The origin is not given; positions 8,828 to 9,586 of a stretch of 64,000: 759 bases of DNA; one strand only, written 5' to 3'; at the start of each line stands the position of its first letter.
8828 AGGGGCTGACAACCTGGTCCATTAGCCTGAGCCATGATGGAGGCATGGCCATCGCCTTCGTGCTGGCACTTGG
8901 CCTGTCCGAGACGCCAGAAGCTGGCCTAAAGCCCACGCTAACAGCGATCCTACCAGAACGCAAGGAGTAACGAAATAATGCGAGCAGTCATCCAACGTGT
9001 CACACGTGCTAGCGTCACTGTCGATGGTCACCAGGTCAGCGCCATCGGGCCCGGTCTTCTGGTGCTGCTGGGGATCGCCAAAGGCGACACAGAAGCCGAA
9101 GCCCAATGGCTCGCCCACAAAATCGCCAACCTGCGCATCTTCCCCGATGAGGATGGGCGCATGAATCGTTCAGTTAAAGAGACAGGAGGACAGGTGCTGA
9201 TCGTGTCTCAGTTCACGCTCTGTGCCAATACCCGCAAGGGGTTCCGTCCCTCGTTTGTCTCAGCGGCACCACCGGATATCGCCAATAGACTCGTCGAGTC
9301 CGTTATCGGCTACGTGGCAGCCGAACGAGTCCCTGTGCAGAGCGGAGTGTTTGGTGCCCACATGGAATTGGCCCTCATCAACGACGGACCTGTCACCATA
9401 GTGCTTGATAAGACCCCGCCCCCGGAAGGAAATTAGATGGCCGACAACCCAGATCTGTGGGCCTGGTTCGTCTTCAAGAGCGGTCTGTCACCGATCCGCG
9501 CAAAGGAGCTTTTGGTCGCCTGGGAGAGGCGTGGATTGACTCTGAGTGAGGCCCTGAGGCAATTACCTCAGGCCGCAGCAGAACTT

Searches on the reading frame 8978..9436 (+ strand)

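Call 54: search_protein_families(library=pfam, proteins=[window:8978-9436:+], max_evalue=0.00001)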
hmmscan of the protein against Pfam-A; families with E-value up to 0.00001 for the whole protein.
window:8978-9436:+ (152 aa): 1 family
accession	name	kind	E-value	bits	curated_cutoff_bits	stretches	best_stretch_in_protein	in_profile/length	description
PF02580.21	Tyr_Deacylase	-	2e-57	194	25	1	2-144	1-144/144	D-Tyr-tRNA(Tyr) deacylase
